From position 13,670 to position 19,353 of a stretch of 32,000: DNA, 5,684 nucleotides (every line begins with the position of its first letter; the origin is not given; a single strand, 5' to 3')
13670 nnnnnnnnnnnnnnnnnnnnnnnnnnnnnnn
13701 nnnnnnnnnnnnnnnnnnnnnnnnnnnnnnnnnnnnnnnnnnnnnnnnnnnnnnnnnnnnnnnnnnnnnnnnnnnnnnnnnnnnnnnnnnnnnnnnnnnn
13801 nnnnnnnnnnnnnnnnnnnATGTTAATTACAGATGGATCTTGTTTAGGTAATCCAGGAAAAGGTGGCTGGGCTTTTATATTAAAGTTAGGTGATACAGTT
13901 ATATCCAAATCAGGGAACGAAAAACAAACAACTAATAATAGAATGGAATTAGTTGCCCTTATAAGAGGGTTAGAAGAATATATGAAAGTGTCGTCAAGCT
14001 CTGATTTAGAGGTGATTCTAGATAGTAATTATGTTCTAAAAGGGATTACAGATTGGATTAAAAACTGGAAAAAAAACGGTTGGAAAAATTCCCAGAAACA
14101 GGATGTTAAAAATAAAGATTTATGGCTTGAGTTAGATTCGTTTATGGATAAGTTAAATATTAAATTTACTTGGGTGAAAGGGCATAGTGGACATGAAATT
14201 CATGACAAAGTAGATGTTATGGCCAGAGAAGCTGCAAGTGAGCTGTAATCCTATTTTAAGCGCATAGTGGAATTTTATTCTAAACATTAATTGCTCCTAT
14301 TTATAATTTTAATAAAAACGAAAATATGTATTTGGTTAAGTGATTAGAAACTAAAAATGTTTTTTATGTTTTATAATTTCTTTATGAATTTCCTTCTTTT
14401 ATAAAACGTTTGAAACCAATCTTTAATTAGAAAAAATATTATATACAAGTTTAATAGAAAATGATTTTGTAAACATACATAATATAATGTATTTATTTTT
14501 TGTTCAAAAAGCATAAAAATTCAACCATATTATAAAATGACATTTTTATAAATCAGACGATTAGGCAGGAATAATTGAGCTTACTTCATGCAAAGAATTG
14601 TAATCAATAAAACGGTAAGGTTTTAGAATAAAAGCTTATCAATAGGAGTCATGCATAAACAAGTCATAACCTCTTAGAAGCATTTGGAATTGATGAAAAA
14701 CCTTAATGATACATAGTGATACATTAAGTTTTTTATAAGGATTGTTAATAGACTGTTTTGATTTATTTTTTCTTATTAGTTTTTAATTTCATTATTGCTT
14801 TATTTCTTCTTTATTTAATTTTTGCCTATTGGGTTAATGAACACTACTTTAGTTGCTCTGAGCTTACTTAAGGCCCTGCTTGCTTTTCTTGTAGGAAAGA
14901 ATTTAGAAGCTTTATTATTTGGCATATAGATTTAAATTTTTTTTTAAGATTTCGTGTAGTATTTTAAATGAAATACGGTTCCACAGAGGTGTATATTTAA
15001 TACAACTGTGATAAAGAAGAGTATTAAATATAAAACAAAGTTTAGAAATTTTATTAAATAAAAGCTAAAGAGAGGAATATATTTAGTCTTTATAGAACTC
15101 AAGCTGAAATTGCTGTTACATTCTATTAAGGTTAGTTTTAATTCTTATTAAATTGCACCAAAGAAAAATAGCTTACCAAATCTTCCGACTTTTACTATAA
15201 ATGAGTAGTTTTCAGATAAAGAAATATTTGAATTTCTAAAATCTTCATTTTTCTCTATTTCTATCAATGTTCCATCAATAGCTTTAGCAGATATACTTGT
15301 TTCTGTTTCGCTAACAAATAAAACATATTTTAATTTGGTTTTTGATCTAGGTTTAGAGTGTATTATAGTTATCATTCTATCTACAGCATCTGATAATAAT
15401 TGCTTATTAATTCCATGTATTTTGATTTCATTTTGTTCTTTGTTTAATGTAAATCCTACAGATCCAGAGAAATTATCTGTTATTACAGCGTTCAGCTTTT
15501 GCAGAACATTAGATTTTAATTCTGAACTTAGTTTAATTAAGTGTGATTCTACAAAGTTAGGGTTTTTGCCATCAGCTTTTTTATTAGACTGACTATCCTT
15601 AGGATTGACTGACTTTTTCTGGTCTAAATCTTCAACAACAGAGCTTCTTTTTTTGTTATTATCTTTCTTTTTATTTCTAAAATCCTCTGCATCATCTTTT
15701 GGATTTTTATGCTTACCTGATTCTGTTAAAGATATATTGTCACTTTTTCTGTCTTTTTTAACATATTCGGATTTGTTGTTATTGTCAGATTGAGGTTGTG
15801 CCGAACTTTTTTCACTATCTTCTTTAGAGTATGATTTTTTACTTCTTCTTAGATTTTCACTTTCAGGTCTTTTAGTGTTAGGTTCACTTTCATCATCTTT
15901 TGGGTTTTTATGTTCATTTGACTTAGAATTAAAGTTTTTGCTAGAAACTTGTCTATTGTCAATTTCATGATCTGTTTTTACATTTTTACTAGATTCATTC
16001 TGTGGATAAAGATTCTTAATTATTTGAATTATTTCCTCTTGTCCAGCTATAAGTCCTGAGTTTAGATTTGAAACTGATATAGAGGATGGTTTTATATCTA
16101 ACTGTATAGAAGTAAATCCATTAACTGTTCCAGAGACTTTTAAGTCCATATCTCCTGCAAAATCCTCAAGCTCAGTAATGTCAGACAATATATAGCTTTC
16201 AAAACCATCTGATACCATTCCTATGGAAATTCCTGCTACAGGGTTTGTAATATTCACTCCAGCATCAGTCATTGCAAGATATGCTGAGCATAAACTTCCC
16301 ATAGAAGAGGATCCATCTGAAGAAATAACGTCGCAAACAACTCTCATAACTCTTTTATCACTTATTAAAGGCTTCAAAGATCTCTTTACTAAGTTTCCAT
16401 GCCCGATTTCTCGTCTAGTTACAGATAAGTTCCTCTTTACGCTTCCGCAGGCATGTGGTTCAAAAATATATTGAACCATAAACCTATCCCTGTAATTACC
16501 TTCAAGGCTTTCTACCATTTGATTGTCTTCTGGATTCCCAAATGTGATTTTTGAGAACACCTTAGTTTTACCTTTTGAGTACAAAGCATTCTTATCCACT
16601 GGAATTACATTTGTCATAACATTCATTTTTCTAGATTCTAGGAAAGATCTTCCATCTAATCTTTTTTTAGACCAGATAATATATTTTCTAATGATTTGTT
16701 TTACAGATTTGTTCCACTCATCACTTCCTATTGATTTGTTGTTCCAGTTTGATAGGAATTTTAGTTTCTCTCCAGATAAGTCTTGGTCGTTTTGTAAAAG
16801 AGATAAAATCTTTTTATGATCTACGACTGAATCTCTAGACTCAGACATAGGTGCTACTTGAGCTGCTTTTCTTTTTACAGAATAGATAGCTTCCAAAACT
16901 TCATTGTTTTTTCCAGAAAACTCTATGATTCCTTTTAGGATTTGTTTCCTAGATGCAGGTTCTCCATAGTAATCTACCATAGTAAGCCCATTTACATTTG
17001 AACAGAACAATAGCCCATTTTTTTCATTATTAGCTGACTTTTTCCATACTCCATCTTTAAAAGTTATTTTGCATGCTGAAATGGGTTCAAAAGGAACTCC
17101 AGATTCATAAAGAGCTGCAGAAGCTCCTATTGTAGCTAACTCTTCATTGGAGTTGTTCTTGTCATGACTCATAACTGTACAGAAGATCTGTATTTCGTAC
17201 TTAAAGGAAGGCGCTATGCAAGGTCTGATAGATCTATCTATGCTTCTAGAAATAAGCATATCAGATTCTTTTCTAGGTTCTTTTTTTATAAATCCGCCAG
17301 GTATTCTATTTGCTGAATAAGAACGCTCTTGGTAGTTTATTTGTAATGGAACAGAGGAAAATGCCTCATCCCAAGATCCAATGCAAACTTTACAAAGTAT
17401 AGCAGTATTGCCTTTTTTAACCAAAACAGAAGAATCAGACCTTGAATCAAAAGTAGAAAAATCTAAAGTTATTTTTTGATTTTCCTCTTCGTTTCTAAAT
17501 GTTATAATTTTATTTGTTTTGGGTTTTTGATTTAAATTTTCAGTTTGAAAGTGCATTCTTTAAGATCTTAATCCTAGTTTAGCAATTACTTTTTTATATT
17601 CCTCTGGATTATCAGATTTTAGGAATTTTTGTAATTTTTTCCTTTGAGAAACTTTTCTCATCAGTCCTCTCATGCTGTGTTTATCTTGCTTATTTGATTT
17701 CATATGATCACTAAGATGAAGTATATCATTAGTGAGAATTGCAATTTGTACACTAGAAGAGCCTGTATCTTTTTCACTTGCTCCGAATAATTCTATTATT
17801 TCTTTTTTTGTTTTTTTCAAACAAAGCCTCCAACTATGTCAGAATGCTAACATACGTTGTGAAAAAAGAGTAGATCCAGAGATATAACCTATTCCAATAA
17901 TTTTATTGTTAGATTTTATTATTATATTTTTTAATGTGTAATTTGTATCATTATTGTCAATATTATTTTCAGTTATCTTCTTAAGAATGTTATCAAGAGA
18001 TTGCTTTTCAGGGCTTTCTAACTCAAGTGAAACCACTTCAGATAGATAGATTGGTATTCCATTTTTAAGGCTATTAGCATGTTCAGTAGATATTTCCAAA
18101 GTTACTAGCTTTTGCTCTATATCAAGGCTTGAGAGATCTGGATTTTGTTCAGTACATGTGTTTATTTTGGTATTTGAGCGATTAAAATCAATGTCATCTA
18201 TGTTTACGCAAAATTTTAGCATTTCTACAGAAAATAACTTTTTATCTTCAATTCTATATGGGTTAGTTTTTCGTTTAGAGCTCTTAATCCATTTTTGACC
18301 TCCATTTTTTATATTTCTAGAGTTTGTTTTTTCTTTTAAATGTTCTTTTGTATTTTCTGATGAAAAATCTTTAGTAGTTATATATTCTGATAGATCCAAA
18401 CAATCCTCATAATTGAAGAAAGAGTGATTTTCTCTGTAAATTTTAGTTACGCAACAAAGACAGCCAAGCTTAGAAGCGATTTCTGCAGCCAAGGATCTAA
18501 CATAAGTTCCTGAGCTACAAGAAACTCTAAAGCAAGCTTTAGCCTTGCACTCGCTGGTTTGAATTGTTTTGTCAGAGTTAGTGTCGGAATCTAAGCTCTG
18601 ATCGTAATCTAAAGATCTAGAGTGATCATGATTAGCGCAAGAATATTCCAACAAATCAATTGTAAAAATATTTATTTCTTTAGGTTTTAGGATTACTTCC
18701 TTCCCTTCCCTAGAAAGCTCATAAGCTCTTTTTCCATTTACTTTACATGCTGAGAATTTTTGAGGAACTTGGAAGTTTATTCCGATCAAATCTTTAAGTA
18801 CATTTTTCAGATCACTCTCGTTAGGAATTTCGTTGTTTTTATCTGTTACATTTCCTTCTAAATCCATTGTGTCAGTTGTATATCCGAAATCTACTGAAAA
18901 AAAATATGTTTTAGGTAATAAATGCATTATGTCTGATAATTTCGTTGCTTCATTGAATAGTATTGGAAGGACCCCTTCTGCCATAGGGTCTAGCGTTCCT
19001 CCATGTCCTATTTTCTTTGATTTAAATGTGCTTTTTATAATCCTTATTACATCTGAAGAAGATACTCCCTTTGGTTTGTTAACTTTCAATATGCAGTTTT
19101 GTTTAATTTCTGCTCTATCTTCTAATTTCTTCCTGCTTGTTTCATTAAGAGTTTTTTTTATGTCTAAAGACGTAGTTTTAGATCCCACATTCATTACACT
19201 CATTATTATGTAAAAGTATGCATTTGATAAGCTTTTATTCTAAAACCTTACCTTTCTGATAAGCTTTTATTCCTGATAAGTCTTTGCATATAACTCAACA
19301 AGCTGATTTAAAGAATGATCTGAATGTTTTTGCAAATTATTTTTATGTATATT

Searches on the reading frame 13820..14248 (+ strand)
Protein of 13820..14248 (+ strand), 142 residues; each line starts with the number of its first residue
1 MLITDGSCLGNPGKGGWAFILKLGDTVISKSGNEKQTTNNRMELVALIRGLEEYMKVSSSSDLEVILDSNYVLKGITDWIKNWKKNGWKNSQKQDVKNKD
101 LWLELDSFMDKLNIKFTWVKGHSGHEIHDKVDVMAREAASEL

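Call 8: search_protein_families(library=ncbifam, proteins=[window:13820-14248:+], max_evalue=0.001)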
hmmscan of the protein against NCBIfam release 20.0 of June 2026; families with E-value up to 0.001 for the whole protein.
window:13820-14248:+ (142 aa): 7 families
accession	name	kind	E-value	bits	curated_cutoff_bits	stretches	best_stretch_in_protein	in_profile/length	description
NF001236.0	PRK00203.1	equivalog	2.6e-50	169.9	160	1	3-141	8-143/151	ribonuclease HI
NF005116.0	PRK06548.1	equivalog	1.2e-24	87.1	280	1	3-141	9-142/161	ribonuclease H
NF006433.0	PRK08719.1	subfamily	2.5e-22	79.3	170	1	30-140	40-146/147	ribonuclease H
NF041306.1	RnaseHI_Halo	equivalog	1.7e-09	37.8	300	1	4-138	74-194/197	ribonuclease HI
NF005567.0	PRK07238.1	equivalog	2.2e-05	24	326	1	4-77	8-83/378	bifunctional RNase H/acid phosphatase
NF046109.1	RNaseH_Halikb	equivalog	0.00014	21.9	320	1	5-109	86-181/211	ribonuclease H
NF041175.1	RNAseHI_Thmprot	equivalog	0.00014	21.8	140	1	5-121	7-119/143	ribonuclease HI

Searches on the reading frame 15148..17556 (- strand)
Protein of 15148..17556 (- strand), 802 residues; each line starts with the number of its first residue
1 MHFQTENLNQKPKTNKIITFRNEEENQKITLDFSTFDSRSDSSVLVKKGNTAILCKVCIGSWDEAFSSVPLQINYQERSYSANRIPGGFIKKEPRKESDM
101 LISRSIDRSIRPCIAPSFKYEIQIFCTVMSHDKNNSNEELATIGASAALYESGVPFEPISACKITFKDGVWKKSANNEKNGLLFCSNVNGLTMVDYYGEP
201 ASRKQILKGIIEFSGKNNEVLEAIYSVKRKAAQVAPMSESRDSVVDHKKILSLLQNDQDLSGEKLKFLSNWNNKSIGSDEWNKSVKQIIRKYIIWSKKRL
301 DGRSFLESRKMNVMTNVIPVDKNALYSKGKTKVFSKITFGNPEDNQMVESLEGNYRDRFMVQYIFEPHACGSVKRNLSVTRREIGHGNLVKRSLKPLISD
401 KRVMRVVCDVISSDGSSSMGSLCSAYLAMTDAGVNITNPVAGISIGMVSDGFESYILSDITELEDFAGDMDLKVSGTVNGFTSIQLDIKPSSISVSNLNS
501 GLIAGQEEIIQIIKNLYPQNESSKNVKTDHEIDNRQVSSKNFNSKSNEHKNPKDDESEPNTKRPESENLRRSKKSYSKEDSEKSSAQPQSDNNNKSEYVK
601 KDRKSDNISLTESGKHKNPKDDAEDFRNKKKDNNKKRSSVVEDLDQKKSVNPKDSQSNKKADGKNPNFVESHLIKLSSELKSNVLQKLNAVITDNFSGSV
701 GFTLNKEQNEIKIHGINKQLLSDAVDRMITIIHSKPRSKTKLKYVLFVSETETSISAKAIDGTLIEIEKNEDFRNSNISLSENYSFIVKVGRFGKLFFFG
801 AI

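Call 8: search_protein_families(library=ncbifam, proteins=[window:15148-17556:-], max_evalue=0.001)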
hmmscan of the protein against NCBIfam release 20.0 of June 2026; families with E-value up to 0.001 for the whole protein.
window:15148-17556:- (802 aa): 6 families
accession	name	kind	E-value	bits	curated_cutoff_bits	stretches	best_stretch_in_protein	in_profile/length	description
NF008805.1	PRK11824.1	equivalog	1.3e-116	390.6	471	1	22-524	4-536/683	polyribonucleotide nucleotidyltransferase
TIGR03591.1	polynuc_phos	equivalog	1.6e-108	364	525.05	1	26-517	4-535/689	polyribonucleotide nucleotidyltransferase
TIGR02696.1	pppGpp_PNP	exception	2.3e-64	218.1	1106.75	2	278-516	316-563/720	guanosine pentaphosphate synthetase I/polyribonucleotide nucleotidyltransferase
TIGR02065.1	ECX1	equivalog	2.2e-15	56.6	318.7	1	294-487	4-196/230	exosome complex exonuclease Rrp41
TIGR01966.1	RNasePH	equivalog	3.1e-08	33.1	141.5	1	299-514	1-229/236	ribonuclease PH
NF003282.1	PRK04282.1-1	equivalog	7.8e-06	25.1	280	0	9-112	14-114/267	exosome complex protein Rrp42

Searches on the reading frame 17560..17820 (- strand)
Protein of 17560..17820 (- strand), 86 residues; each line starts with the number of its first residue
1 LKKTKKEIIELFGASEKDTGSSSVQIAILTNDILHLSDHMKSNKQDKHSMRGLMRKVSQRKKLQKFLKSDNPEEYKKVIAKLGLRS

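Call 9: search_protein_families(library=ncbifam, proteins=[window:17560-17820:-], max_evalue=0.001)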
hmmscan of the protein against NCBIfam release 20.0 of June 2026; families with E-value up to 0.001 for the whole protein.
window:17560-17820:- (86 aa): 2 families
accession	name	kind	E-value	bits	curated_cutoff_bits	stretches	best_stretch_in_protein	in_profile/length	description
TIGR00952.1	S15_bact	equivalog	4.2e-32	110.3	63.65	1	2-85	2-85/86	30S ribosomal protein S15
NF006331.0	PRK08561.1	equivalog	0.00058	19.6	154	1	29-70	91-132/152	30S ribosomal protein S15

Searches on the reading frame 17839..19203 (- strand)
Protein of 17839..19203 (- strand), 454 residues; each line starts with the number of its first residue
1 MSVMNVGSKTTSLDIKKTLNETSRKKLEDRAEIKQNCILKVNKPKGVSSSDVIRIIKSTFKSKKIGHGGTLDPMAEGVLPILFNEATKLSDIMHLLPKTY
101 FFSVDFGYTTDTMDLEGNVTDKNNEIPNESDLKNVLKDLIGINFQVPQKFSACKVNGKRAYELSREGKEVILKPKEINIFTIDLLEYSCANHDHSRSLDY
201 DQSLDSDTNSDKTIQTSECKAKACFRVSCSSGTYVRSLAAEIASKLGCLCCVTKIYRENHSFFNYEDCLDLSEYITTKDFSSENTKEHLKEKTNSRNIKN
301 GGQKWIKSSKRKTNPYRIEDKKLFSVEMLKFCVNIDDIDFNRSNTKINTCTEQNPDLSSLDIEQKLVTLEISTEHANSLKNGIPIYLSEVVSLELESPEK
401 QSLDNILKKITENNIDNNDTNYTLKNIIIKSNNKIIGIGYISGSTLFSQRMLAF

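Call 9: search_protein_families(library=ncbifam, proteins=[window:17839-19203:-], max_evalue=0.001)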
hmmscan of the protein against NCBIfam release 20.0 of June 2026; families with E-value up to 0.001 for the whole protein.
window:17839-19203:- (454 aa): 3 families
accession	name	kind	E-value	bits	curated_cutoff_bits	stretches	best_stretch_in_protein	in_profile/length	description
TIGR00431.1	TruB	equivalog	2e-56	191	151.45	1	36-272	2-208/210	tRNA pseudouridine(55) synthase TruB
NF003280.0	PRK04270.1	equivalog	4.5e-26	91.4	242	2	24-116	17-111/323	RNA-guided pseudouridylation complex pseudouridine synthase subunit Cbf5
TIGR00425.1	CBF5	equivalog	1.7e-21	76.7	238.15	2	35-154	33-135/322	RNA-guided pseudouridylation complex pseudouridine synthase subunit Cbf5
